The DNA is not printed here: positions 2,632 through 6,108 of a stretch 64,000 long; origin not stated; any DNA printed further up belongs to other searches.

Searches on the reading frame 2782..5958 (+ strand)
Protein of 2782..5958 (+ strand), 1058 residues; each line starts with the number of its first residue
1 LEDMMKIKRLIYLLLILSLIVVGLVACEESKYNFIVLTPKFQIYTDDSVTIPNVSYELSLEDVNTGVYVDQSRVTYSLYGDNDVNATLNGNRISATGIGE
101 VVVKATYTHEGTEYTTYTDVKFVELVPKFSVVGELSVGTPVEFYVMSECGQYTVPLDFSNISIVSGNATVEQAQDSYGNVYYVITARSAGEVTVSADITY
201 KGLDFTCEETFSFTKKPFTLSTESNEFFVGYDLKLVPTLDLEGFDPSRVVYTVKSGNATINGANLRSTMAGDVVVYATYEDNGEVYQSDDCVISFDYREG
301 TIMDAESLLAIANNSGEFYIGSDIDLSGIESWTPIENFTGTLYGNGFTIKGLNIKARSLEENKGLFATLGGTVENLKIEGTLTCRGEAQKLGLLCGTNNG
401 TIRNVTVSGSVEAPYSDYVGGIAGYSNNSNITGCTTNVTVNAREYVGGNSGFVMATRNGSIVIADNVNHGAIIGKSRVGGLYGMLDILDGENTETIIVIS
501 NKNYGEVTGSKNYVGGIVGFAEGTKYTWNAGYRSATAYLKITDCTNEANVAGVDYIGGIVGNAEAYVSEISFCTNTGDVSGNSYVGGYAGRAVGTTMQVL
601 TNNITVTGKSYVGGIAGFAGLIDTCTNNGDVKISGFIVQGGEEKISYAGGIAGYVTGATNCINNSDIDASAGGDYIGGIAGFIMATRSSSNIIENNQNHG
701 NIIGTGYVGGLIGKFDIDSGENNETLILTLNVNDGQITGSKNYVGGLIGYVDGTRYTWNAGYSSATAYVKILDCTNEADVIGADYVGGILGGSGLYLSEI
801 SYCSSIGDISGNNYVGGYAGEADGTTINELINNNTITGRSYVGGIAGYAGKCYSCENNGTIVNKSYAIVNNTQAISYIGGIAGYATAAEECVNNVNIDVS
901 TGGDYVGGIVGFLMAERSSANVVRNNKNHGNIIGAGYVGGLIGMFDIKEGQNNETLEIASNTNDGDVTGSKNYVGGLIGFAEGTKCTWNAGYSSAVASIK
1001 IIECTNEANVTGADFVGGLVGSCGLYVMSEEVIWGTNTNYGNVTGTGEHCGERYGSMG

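Call 14: search_protein_families(library=pfam, proteins=[window:2782-5958:+], max_evalue=0.00001)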
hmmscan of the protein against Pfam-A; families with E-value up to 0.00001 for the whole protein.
window:2782-5958:+ (1058 aa): 0 families

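Call 71: find_encoding_contigs(protein=window:2782-5955:+, flank=10000, max_places=1)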
Protein window:2782-5955:+ (1058 aa): no gene with exactly this product is on record in the collection.
